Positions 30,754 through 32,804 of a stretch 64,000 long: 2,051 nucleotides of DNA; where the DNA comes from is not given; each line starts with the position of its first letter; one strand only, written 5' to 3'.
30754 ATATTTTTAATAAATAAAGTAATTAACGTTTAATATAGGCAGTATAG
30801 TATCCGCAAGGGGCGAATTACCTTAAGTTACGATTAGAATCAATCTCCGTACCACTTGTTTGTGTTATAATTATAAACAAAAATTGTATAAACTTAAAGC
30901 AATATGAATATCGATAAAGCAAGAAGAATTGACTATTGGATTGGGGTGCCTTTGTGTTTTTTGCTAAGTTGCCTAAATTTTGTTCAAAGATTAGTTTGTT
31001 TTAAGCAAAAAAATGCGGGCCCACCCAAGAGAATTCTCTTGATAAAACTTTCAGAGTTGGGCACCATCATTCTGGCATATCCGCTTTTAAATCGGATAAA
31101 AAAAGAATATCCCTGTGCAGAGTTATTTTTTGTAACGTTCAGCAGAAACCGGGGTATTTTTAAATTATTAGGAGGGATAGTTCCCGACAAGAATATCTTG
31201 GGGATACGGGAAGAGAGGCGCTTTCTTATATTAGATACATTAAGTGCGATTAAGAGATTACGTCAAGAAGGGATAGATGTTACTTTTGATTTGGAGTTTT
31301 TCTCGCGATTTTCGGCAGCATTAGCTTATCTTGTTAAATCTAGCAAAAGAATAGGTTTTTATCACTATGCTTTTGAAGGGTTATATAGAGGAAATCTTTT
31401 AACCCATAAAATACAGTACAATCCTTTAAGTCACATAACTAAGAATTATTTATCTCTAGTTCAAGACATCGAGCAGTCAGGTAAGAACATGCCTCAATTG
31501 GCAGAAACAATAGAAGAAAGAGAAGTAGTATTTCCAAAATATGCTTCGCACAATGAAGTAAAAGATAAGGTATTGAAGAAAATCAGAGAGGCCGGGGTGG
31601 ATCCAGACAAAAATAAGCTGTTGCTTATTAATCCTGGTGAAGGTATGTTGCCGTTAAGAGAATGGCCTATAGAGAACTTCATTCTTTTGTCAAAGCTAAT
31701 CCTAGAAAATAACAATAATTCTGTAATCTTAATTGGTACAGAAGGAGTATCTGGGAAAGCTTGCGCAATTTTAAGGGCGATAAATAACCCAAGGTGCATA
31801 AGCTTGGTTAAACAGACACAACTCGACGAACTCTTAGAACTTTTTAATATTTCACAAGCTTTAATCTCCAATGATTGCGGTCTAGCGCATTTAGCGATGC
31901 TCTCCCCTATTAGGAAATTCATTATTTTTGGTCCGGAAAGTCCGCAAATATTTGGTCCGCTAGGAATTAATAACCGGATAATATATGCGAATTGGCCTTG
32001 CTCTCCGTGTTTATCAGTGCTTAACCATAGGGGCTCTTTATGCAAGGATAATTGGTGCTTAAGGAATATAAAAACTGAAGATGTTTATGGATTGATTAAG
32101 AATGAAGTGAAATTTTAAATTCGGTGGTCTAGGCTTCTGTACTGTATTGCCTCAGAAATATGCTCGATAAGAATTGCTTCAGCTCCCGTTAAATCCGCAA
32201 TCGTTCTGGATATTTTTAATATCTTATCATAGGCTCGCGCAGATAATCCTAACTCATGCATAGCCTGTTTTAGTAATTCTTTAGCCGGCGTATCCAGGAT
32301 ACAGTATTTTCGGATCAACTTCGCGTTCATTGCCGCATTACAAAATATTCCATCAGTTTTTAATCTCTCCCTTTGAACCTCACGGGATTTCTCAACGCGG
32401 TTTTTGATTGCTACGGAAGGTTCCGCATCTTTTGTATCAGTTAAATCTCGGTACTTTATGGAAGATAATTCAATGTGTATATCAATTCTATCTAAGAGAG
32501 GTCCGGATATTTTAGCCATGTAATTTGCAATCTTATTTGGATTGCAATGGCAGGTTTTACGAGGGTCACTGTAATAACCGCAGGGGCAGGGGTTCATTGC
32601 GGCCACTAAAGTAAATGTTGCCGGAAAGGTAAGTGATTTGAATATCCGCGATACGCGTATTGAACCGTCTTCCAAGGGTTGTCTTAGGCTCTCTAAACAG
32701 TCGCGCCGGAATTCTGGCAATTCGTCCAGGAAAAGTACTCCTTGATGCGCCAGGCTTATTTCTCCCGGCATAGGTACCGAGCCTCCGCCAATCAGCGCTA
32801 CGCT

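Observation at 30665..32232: Single heptosyltransferase gene inserted at the 3' end of comM, flanked by diverged about 95-nt direct repeats of the comM terminus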

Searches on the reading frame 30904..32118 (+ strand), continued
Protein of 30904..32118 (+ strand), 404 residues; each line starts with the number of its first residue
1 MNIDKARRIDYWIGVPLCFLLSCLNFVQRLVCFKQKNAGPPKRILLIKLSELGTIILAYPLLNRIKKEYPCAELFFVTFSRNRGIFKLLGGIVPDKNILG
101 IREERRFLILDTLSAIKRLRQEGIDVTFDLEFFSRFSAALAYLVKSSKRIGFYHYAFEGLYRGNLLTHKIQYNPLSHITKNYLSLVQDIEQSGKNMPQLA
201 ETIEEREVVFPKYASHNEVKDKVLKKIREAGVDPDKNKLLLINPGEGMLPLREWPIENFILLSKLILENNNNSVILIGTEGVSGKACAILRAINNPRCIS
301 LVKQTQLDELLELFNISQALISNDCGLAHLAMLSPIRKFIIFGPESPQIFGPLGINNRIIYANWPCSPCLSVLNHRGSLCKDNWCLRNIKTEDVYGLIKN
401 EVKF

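Call 92: search_protein_families(library=pfam, max_evalue=0.01, proteins=[L052:4141-4278:-, L052:10491-11480:-, L052:7143-8156:-, L047:6397-6639:-])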
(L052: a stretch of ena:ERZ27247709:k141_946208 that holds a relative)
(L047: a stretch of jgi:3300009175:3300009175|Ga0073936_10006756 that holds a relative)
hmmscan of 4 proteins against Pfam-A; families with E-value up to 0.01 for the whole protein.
L052:4141-4278:- (45 aa): 14 families
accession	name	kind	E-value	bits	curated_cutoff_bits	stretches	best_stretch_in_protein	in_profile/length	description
PF13384.12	HTH_23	-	5.5e-05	23.3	24.6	1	2-18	21-37/50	Homeodomain-like domain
PF12728.13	HTH_17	-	0.00021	21.9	27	1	3-18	6-21/51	Helix-turn-helix domain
PF13309.12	HTH_22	-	0.00049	20.5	29.6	1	2-16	45-59/63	HTH domain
PF01381.28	HTH_3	-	0.0008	19.8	23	1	2-20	13-31/55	Helix-turn-helix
PF00376.29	MerR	-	0.00093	19.4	28.2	1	2-30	3-32/38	MerR family regulatory protein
PF13518.12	HTH_28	-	0.0014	19.1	25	1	2-19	16-33/52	Helix-turn-helix domain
PF07022.19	Phage_CI_repr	-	0.0015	19.3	22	1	3-26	17-40/65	Bacteriophage CI repressor helix-turn-helix domain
PF18024.7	HTH_50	-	0.0027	17.8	27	1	1-15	26-40/50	Helix-turn-helix domain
PF13560.12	HTH_31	-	0.003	18.3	27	1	2-38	18-55/64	Helix-turn-helix domain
PF13542.12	HTH_Tnp_ISL3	-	0.0039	17.1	27.4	1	1-18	29-46/51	Helix-turn-helix domain of transposase family ISL3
PF06056.18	Terminase_5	-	0.0049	17.2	20.3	1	2-25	17-40/58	Putative ATPase subunit of terminase (gpP-like)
PF13022.12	HTH_Tnp_1_2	-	0.0052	17.3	27.9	1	1-23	29-50/122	Helix-turn-helix of insertion element transposase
PF13551.12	HTH_29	-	0.0053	17.3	28.1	1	2-18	16-32/64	Winged helix-turn helix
PF01527.26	HTH_Tnp_1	-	0.0078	16.9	24.1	1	2-35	27-59/75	Transposase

L052:10491-11480:- (329 aa): 0 families

L052:7143-8156:- (337 aa): 3 families
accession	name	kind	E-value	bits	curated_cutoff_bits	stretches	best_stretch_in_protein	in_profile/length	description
PF13472.12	Lipase_GDSL_2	-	4.8e-08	34.1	32.9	1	92-160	1-70/178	GDSL-like Lipase/Acylhydrolase family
PF16822.11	ALGX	-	0.00058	20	26.5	1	274-332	72-130/268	SGNH hydrolase-like domain, acetyltransferase AlgX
PF00657.28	Lipase_GDSL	-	0.0012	19.4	23.6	0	90-327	1-207/208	GDSL-like Lipase/Acylhydrolase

L047:6397-6639:- (80 aa): 0 families

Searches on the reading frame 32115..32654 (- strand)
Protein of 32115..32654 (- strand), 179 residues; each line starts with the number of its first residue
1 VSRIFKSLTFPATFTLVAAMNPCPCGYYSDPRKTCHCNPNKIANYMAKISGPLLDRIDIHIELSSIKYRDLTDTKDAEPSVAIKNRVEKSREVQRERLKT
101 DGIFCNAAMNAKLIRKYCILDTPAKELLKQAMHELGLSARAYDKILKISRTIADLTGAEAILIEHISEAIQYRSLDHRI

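Call 78: find_related_loci(query=window:32115-32654:-, collection=viral_contigs, flank=10000)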
Query window:32115-32654:- (179 aa) in viral_contigs; peptide patterns used: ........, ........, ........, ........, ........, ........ (x = any residue, [..] = any of these).
26 stretches matched a pattern; 24 encode a relative of the query (tblastn E <= 1e-3); 24 distinct loci.
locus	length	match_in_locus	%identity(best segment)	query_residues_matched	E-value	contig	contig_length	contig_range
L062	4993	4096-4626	54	1-176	1e-63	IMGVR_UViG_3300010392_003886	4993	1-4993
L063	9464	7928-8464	50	1-179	3e-61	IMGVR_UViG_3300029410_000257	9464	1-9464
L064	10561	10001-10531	52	1-176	3e-60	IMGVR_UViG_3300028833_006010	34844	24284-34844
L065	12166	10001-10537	49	1-179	3e-57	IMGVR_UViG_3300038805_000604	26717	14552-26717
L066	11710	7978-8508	49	1-176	2e-55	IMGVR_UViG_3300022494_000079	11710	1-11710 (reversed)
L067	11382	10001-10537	47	1-178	3e-55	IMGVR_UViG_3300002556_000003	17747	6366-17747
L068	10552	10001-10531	49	1-176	1e-54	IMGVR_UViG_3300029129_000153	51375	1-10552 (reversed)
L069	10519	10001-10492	50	14-176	3e-53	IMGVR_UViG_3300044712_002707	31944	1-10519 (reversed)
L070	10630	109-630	48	1-174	1e-51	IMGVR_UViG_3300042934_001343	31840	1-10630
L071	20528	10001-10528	44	1-176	1e-50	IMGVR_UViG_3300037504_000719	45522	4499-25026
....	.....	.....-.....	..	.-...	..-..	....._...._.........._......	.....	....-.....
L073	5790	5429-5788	53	1-120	1e-41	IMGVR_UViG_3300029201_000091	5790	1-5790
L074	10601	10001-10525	39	1-176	6e-41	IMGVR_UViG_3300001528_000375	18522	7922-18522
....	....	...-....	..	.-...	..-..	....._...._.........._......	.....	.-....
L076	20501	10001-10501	38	1-169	5e-36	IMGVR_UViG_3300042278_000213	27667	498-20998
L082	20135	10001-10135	49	14-58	4e-12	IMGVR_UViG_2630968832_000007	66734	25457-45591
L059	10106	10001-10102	65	9-42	5e-11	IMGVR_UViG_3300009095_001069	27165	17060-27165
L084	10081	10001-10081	52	1-27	6e-6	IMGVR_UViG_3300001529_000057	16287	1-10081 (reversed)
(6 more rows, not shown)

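Call 84: search_protein_families(library=pfam, max_evalue=0.00001, proteins=[L068:7959-9845:-, L066:6000-7892:-, L064:8041-9573:-, L069:8343-9947:-, L062:2187-4043:-, L084:7974-9809:-, L082:10135-11544:-, L067:7925-9625:+])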
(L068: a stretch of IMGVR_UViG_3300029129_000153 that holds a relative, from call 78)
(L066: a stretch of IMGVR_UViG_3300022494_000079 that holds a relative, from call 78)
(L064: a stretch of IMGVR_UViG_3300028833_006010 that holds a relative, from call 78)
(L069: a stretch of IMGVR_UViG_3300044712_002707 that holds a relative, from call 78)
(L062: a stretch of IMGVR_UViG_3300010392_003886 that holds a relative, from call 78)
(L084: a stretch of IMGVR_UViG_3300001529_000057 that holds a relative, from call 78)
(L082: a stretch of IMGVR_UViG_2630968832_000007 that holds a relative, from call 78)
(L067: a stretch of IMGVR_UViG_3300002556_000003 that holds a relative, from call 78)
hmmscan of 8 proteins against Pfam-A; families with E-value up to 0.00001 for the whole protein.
L068:7959-9845:- (628 aa): 3 families
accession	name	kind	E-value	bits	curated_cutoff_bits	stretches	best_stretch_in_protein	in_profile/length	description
PF00239.26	Resolvase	-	1.1e-12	48.7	23.3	1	4-114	2-107/145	Resolvase, N terminal domain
PF07508.19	Recombinase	-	2e-12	47.7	21.1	1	186-282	1-102/102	Recombinase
PF13408.12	Zn_ribbon_recom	-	6.7e-10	39.6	25.3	1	296-365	1-57/58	Recombinase zinc beta ribbon domain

L066:6000-7892:- (630 aa): 3 families
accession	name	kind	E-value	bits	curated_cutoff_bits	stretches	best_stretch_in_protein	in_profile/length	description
PF13408.12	Zn_ribbon_recom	-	2.6e-10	40.9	25.3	1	312-371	1-58/58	Recombinase zinc beta ribbon domain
PF00239.26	Resolvase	-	9.1e-10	39.2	23.3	1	28-138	5-108/145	Resolvase, N terminal domain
PF07508.19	Recombinase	-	3.1e-06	27.8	21.1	1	205-294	1-99/102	Recombinase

L064:8041-9573:- (510 aa): 1 family
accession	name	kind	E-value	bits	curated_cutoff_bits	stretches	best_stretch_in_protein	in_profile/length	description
PF00239.26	Resolvase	-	1.2e-17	64.8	23.3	1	5-158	2-144/145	Resolvase, N terminal domain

L069:8343-9947:- (534 aa): 3 families
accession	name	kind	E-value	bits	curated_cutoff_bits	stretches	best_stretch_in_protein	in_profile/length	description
PF00239.26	Resolvase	-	3.6e-24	85.9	23.3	1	5-150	2-144/145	Resolvase, N terminal domain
PF07508.19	Recombinase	-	9.4e-13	48.7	21.1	1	174-267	2-101/102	Recombinase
PF13408.12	Zn_ribbon_recom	-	6.6e-07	30.1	25.3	1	280-331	1-51/58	Recombinase zinc beta ribbon domain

L062:2187-4043:- (618 aa): 2 families
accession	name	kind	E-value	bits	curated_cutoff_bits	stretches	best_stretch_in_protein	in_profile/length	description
PF00239.26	Resolvase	-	1.3e-34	119.8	23.3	1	57-205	2-144/145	Resolvase, N terminal domain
PF07508.19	Recombinase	-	4.7e-13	49.7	21.1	1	228-357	2-100/102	Recombinase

L084:7974-9809:- (611 aa): 3 families
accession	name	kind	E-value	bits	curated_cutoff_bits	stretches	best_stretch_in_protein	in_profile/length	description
PF07508.19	Recombinase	-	1.9e-11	44.5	21.1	1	186-281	2-102/102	Recombinase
PF00239.26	Resolvase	-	2.8e-10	40.9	23.3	1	4-116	2-107/145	Resolvase, N terminal domain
PF13408.12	Zn_ribbon_recom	-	8.3e-08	32.9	25.3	1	296-363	2-57/58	Recombinase zinc beta ribbon domain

L082:10135-11544:- (469 aa): 3 families
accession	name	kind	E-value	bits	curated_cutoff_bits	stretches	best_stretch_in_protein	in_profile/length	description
PF07508.19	Recombinase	-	2.5e-24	85.9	21.1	1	106-211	1-102/102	Recombinase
PF13408.12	Zn_ribbon_recom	-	3.9e-08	34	25.3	1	237-297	2-53/58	Recombinase zinc beta ribbon domain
PF00239.26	Resolvase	-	8.6e-07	29.6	23.3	1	4-84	62-143/145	Resolvase, N terminal domain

L067:7925-9625:+ (566 aa): 3 families
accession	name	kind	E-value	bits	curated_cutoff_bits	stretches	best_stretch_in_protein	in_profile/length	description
PF07508.19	Recombinase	-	3e-29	101.7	21.1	1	196-304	1-102/102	Recombinase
PF00239.26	Resolvase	-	1.2e-18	68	23.3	1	10-173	1-143/145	Resolvase, N terminal domain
PF13408.12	Zn_ribbon_recom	-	5.3e-13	49.6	25.3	1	318-375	1-58/58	Recombinase zinc beta ribbon domain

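Call 92: search_protein_families(library=pfam, max_evalue=0.01, proteins=[L082:8474-9991:+])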
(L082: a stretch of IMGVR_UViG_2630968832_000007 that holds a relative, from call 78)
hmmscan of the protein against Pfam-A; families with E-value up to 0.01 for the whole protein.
L082:8474-9991:+ (505 aa): 3 families
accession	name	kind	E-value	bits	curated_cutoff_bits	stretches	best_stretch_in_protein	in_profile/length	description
PF00239.26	Resolvase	-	1.4e-39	135.9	23.3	1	33-181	2-144/145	Resolvase, N terminal domain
PF07508.19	Recombinase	-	1e-15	58.3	21.1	1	205-289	3-101/102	Recombinase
PF13408.12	Zn_ribbon_recom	-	5.2e-14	52.8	25.3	1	307-373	1-58/58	Recombinase zinc beta ribbon domain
